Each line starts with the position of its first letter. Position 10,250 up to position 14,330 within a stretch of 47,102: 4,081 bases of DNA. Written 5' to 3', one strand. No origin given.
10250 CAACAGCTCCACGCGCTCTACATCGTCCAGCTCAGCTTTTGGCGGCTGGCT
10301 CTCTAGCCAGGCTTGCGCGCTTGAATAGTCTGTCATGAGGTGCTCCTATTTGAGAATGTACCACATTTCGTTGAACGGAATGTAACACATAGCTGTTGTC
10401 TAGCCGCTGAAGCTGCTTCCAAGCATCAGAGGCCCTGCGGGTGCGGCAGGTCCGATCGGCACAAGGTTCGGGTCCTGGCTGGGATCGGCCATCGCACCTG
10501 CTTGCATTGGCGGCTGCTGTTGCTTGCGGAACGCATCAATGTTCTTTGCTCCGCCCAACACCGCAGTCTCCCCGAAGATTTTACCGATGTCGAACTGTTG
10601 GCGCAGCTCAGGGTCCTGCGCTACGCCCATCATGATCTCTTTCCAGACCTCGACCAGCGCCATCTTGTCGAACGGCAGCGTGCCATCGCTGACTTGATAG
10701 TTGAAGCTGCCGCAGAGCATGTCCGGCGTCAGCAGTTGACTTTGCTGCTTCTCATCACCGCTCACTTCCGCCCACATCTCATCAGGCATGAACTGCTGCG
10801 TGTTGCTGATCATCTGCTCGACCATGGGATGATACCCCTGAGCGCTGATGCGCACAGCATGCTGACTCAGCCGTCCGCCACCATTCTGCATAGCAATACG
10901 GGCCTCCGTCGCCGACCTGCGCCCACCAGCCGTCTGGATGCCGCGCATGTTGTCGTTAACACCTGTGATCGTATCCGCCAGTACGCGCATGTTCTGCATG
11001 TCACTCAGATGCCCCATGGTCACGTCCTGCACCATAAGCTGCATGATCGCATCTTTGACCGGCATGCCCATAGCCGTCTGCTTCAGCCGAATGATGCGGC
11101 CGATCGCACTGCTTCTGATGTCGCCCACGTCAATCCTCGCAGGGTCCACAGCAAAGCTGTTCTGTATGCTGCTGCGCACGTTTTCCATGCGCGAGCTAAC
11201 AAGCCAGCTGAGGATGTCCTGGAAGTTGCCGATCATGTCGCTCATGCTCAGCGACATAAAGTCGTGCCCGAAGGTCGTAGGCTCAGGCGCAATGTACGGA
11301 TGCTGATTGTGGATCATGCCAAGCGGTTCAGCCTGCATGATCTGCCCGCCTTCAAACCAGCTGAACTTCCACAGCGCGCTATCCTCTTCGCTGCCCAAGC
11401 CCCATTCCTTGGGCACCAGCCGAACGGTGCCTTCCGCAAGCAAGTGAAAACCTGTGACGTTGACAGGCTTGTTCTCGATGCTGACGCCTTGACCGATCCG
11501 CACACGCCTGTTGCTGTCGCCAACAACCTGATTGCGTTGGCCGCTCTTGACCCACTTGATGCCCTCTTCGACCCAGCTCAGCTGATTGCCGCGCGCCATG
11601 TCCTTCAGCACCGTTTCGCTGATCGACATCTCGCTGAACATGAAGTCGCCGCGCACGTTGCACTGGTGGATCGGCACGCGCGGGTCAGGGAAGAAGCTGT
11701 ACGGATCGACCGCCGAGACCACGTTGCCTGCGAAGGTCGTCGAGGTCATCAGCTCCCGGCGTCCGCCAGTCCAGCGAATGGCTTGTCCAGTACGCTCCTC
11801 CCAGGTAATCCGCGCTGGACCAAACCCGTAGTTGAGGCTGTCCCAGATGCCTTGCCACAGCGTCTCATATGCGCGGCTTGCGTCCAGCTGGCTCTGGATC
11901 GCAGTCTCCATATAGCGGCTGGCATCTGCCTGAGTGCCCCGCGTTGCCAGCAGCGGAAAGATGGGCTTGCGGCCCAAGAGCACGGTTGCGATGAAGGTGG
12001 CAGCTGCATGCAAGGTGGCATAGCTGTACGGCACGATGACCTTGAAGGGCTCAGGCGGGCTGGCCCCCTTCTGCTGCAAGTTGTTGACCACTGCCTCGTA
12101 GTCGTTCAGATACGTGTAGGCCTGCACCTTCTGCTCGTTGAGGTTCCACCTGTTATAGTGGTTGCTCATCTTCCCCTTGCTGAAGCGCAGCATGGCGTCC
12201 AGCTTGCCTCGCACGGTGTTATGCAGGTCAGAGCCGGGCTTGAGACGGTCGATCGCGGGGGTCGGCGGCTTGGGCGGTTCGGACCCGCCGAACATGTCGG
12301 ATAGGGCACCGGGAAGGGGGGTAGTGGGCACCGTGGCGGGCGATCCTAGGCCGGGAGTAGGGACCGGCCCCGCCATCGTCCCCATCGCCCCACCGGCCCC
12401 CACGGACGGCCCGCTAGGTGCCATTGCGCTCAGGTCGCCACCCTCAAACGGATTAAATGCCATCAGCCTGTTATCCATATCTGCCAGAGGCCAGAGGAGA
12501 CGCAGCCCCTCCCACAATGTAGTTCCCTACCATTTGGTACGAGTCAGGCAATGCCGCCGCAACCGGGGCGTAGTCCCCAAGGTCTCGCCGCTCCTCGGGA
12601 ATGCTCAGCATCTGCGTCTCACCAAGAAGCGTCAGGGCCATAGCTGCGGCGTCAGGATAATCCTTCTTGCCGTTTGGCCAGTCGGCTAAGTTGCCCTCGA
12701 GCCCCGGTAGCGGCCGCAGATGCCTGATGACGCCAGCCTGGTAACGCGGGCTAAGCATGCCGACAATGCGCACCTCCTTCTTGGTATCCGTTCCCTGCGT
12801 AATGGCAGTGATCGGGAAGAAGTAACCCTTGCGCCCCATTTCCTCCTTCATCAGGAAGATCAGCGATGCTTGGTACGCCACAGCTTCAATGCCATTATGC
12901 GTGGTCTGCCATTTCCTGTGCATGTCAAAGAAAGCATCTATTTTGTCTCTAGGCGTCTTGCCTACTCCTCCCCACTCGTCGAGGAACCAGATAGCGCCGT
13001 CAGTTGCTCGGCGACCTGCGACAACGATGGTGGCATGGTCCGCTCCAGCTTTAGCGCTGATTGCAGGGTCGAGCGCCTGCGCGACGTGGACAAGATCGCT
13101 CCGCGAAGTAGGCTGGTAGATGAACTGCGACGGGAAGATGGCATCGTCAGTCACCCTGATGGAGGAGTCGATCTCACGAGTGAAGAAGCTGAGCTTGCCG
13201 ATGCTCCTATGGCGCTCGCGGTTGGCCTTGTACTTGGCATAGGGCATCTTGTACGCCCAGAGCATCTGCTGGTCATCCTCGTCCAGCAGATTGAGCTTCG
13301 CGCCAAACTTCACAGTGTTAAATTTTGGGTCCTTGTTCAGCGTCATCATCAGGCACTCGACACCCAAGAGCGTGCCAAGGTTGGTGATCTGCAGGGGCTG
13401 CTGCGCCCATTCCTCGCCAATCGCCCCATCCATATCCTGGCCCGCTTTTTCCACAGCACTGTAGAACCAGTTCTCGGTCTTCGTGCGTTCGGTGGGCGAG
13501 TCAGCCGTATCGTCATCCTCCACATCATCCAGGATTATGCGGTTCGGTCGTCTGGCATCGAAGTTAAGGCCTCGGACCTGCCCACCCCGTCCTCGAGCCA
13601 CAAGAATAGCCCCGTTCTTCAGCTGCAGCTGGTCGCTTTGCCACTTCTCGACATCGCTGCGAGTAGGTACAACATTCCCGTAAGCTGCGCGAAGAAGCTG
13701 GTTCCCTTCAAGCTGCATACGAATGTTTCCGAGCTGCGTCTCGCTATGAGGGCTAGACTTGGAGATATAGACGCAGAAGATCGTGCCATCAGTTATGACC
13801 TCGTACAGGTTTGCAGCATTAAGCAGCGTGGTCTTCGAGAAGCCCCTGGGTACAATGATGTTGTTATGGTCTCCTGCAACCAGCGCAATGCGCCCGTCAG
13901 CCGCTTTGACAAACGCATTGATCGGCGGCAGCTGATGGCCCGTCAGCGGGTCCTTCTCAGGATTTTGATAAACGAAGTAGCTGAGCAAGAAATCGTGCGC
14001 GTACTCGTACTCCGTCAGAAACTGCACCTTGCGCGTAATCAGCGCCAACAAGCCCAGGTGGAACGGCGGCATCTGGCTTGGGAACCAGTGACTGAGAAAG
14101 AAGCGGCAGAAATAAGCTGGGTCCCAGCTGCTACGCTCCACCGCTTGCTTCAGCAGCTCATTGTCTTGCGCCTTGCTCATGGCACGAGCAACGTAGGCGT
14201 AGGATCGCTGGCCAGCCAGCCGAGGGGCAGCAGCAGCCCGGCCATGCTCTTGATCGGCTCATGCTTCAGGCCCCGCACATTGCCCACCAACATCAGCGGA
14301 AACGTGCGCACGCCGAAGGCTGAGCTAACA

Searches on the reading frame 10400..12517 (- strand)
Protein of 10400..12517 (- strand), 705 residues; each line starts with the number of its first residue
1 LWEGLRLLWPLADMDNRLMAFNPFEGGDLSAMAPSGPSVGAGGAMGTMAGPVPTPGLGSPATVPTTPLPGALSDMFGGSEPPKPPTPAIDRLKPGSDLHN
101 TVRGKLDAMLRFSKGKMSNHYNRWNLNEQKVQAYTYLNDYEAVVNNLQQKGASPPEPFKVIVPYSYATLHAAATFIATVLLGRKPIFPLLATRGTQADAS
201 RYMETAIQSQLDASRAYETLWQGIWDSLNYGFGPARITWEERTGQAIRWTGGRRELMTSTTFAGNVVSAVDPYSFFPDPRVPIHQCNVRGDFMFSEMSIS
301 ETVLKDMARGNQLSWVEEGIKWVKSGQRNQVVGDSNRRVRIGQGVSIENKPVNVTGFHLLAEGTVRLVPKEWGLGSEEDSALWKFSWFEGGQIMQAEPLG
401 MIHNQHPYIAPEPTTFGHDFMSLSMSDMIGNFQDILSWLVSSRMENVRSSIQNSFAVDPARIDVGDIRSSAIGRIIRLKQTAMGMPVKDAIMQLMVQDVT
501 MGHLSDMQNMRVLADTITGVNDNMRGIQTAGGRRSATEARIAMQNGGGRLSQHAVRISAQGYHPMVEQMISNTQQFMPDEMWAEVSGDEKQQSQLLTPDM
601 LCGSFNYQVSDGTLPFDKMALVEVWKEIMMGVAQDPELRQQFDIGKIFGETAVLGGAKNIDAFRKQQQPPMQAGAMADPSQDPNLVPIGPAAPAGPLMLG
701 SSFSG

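Call 11: search_protein_families(library=phrogs, proteins=[window:10400-12517:-])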
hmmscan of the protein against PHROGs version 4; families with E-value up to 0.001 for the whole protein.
window:10400-12517:- (705 aa): 2 families
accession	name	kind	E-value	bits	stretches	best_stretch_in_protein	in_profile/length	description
phrog_332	-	connector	1.4e-12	47.7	1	159-679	59-521/560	head-tail adaptor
phrog_1216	-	head and packaging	1.1e-11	45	1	391-677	326-606/714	portal protein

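Call 12: search_protein_families(library=pfam, proteins=[window:10400-12517:-])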
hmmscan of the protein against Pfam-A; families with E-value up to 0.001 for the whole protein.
window:10400-12517:- (705 aa): 1 family
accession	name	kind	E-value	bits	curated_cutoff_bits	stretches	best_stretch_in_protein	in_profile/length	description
PF23899.1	SU10_portal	-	9.3e-19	67.7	30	1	382-683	293-578/593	Phage SU10 portal protein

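Call 16: search_dna_similar(query=window:10400-12517:-, collection=phages, mode=protein, max_rows=25)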
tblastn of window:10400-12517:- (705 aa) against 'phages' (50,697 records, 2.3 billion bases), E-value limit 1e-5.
Records with a match: 5; places in all: 5; records where one place covers at least 80% of the query: 4.
Best place of each record, by identity: <60% 5.
By first word of the organism name: Caulobacter 1; Microcystis 1; Vibrio 1; Desulfofustis 1; Roseobacter 1.
By host as written in the record: Caulobacter sp. 1; Microcystis elabens 1; Vibrio splendidus 1; - 1; Roseobacter sp. (CHUG lineage) 1.
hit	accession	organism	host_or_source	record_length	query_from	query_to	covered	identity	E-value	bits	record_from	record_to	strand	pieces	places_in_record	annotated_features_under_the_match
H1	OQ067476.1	Caulobacter phage Kuura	Caulobacter sp.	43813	89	688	85%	34.8%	2e-102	350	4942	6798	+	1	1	putative portal protein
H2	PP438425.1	Microcystis phage Mel-JY34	Microcystis elabens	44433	67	664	85%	29.7%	2e-74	268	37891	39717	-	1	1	hypothetical protein | terminase large subunit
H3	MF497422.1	Vibrio phage vB_VspS_VS-ABTNL-3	Vibrio splendidus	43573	93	664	81%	29.8%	7e-73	263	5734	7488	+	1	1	hypothetical protein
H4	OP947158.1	Desulfofustis phage LS06-2018-MD01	-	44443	92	695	86%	24.0%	3e-43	174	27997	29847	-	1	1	portal protein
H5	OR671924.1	Roseobacter phage CRP-810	Roseobacter sp. (CHUG lineage)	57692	199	664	66%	24.6%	9e-23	110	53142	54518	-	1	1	portal protein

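Call 18: find_related_loci(query=window:10400-12517:-, collection=viral_contigs, flank=10000)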
Query window:10400-12517:- (705 aa) in viral_contigs; peptide patterns used: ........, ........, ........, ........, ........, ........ (x = any residue, [..] = any of these).
2 stretches matched a pattern; 2 encode a relative of the query (tblastn E <= 1e-3); 2 distinct loci.
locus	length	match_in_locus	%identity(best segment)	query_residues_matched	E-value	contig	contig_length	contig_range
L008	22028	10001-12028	68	33-700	0e+0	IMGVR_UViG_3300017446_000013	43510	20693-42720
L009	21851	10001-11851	70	89-705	0e+0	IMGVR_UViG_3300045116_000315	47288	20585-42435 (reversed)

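Call 28: find_related_loci(query=A1, collection=metagenome_contigs, flank=10000)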
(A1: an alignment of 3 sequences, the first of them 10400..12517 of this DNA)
Query A1 (705 aa) in metagenome_contigs; peptide patterns used: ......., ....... (x = any residue, [..] = any of these).
336 stretches matched a pattern; 1 encode a relative of the query (tblastn E <= 1e-3); 1 distinct loci.
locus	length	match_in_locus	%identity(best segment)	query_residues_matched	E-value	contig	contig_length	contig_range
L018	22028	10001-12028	68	33-700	0e+0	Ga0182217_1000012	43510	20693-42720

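Call 29: find_related_loci(query=A1, collection=genome_contigs, flank=10000)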
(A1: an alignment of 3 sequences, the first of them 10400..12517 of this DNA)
Query A1 (705 aa) in genome_contigs; peptide patterns used: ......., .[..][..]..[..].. (x = any residue, [..] = any of these).
385 stretches matched a pattern, but none encodes a relative of the query by tblastn (E <= 1e-3).

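Call 30: find_related_loci(query=A1, collection=viral_contigs, flank=10000)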
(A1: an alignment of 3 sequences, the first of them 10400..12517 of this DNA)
Query A1 (705 aa) in viral_contigs; peptide patterns used: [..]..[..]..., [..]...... (x = any residue, [..] = any of these).
77 stretches matched a pattern; 4 encode a relative of the query (tblastn E <= 1e-3); 4 distinct loci.
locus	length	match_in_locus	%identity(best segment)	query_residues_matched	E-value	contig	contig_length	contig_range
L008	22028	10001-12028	68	33-700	0e+0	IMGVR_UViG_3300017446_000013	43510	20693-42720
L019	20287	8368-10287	69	65-705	0e+0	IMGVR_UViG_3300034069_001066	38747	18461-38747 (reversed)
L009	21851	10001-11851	70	89-705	0e+0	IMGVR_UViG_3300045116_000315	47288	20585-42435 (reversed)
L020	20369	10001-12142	57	3-697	0e+0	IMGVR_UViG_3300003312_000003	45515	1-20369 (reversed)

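Call 35: find_homologous_proteins(query=window:10400-12517:-, max_evalue=1e-50)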
Query window:10400-12517:- (705 aa): 252 proteins with E <= 1e-50 among 8000 candidates; the best 120 are listed.
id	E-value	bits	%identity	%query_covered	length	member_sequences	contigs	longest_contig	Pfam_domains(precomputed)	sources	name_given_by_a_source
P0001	0.0e+0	1577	100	97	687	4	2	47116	PF23899.2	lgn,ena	-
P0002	0.0e+0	1100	69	98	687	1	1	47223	PF23899.2,PF16510.13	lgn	-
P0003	0.0e+0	1039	70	93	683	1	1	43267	PF23899.2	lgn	-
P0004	0.0e+0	1038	68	94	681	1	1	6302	PF23899.2,PF16510.13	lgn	-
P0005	0.0e+0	1033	68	95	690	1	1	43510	PF23899.2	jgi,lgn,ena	-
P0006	0.0e+0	1022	69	91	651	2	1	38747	PF23899.2,PF16510.13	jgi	jgi:hypothetical protein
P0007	0.0e+0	1018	66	95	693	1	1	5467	PF23899.2,PF16510.13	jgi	jgi:hypothetical protein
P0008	5.6e-298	1008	70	88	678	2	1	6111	PF23899.2,PF16510.13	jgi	jgi:hypothetical protein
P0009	2.1e-291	986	66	95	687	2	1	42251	PF23899.2,PF16510.13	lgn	-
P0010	4.5e-283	959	63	97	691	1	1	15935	PF23899.2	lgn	-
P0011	1.7e-281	954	63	97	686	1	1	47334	PF23899.2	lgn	-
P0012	2.4e-277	940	62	96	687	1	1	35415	PF23899.2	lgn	-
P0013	4.4e-273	926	62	93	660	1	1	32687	PF23899.2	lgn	-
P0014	5.0e-271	919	61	94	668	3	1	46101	PF23899.2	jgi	-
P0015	1.6e-270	917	62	93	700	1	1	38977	PF23899.2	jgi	jgi:hypothetical protein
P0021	1.1e-265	901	64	88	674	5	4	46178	PF23899.2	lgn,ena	-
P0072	4.3e-252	856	58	94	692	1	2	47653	PF23899.2,PF16510.13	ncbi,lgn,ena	-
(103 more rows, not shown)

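Call 36: find_encoding_contigs(protein=P0001, flank=10000, max_places=4)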
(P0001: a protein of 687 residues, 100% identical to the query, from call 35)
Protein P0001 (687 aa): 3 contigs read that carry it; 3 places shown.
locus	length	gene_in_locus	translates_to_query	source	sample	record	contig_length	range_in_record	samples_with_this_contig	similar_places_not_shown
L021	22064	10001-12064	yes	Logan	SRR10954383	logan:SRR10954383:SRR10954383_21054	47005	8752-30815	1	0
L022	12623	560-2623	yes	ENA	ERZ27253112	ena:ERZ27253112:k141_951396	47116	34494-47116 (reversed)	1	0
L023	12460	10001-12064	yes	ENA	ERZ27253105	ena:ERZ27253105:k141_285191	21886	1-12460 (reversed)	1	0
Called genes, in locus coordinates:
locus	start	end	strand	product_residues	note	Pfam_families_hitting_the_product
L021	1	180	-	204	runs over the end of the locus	-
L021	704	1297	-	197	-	-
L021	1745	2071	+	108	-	-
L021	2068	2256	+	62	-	-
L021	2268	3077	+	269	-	-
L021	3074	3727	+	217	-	-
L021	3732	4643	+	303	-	-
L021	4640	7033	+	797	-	-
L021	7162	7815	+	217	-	-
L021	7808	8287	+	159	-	-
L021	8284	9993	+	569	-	-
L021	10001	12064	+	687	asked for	PF23899:SU10_portal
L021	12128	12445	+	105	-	-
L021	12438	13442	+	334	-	-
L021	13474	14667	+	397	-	PF17236:SU10_MCP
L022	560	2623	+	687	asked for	PF23899:SU10_portal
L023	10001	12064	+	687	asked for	PF23899:SU10_portal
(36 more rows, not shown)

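Call 37: find_encoding_contigs(protein=P0002, flank=10000, max_places=2)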
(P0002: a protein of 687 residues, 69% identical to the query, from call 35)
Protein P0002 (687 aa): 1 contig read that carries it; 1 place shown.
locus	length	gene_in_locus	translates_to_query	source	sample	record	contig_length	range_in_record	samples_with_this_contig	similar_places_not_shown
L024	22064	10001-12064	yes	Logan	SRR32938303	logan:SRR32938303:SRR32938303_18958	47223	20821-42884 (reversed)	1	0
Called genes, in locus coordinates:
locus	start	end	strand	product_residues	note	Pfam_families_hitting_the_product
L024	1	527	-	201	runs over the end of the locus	-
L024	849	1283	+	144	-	-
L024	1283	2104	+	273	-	-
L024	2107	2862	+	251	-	-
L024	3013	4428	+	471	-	-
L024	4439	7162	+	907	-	-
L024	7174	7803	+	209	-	-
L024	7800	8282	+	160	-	-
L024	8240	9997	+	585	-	-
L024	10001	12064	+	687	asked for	PF23899:SU10_portal, PF16510:P22_portal (weak)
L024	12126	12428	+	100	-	-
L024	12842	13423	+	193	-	-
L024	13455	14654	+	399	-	PF17236:SU10_MCP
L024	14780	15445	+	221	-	PF24175:SU10_adaptor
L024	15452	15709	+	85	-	-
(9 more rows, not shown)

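Call 38: find_encoding_contigs(protein=P0003, flank=10000, max_places=2)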
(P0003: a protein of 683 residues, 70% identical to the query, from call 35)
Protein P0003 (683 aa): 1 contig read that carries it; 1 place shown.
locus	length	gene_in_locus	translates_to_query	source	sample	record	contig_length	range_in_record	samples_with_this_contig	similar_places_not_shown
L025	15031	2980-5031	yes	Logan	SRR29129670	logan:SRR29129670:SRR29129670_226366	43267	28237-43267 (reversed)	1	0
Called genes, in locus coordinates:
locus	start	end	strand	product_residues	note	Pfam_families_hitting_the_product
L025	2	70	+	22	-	?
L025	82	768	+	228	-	-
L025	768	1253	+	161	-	-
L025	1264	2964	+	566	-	-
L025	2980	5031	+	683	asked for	PF23899:SU10_portal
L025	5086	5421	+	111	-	-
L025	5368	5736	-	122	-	-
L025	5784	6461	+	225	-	-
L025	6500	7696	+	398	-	PF17236:SU10_MCP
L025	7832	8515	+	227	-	PF24175:SU10_adaptor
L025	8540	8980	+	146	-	-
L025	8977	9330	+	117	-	-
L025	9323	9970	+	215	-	-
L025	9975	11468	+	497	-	-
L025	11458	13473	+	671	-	PF09327:Phage_Tail_Tip (faint)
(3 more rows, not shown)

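Call 44: find_related_loci(query=A2, collection=viral_contigs, flank=10000)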
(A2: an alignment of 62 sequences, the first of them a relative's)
Query A2 (687 aa) in viral_contigs; peptide patterns used: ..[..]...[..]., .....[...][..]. (x = any residue, [..] = any of these).
17 stretches matched a pattern; 8 encode a relative of the query (tblastn E <= 1e-3); 8 distinct loci.
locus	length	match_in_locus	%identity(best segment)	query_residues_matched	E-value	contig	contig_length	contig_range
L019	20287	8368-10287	69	47-687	0e+0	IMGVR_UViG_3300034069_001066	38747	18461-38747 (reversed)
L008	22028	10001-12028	68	15-682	0e+0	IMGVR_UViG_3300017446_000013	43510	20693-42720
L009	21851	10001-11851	70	71-687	0e+0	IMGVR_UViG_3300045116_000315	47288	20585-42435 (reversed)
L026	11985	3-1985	62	37-685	0e+0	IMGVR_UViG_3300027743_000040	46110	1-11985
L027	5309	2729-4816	60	1-679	0e+0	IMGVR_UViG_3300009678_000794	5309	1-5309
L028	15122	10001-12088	60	1-679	0e+0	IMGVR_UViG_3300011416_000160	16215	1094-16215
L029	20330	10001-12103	57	1-679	0e+0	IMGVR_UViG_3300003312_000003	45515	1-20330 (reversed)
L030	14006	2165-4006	36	81-677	8e-124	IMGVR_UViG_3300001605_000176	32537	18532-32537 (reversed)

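Call 104: find_encoding_contigs(protein=P0072, flank=10000, max_places=1)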
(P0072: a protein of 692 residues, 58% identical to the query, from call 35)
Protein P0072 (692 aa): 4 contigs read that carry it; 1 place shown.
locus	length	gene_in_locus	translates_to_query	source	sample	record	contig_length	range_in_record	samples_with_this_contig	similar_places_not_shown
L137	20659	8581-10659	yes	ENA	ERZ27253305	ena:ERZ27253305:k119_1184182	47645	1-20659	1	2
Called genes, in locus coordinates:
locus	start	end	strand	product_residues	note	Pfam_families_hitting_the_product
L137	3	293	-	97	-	?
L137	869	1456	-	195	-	-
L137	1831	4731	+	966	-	-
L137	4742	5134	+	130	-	-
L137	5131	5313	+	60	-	-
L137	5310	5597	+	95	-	PF23148:Gp77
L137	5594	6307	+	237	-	-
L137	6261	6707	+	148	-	-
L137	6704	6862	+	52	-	-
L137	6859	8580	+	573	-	-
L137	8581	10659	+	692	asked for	PF23899:SU10_portal, PF16510:P22_portal (weak)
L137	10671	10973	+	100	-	-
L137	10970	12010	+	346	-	-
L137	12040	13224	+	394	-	PF17236:SU10_MCP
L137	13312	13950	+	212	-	PF24175:SU10_adaptor (weak)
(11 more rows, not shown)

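Call 114: find_encoding_contigs(protein=P0011, flank=10000, max_places=1)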
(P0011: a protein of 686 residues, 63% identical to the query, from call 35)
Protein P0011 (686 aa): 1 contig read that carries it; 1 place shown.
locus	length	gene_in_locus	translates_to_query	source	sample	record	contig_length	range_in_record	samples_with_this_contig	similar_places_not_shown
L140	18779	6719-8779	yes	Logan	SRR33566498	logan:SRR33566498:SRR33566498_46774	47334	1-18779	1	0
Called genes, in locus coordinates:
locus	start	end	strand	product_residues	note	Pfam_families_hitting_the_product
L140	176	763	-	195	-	-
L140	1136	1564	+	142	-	PF23140:Gp80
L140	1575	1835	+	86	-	-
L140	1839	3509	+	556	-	-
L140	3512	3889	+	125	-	-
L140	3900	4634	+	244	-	-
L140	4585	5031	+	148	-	-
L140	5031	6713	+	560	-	-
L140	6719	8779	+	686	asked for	PF23899:SU10_portal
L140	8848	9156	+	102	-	-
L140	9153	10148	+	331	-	-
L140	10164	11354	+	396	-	PF17236:SU10_MCP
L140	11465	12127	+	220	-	PF24175:SU10_adaptor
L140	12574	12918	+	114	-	-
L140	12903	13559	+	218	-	-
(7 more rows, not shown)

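Call 116: find_encoding_contigs(protein=P0021, flank=10000, max_places=1)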
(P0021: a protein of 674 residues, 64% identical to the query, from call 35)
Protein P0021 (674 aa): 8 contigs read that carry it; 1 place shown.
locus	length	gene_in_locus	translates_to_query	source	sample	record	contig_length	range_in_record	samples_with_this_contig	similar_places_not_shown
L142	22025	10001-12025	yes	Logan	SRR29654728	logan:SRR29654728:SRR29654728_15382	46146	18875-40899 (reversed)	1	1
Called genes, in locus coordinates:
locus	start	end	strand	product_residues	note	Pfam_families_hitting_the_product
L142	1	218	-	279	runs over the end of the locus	-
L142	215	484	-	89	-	-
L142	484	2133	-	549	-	PF00580:UvrD-helicase, PF13245:AAA_19, PF13604:AAA_30 (faint), PF01443:Viral_helicase1 (faint), PF13361:UvrD_C, PF13538:UvrD_C_2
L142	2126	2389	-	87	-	-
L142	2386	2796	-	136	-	-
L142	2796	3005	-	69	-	-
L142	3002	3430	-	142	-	-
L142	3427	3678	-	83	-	-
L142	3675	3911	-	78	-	-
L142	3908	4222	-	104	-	-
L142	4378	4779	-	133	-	-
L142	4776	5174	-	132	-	-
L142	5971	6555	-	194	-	-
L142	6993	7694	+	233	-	-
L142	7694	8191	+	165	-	-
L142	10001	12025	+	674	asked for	PF23899:SU10_portal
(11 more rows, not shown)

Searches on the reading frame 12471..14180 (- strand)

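Call 11: search_protein_families(library=phrogs, proteins=[window:12471-14180:-])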
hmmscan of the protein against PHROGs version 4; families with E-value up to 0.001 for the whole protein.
window:12471-14180:- (569 aa): 3 families
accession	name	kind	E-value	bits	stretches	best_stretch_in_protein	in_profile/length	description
phrog_38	-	head and packaging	6.6e-63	214.5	1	63-529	275-713/760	terminase large subunit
phrog_14112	-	unknown function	0.00017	22.1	1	109-239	108-239/247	-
phrog_4758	-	head and packaging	0.00026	21.4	1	175-254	131-201/243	terminase large subunit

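Call 12: search_protein_families(library=pfam, proteins=[window:12471-14180:-])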
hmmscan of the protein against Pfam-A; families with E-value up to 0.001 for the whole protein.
window:12471-14180:- (569 aa): 0 families
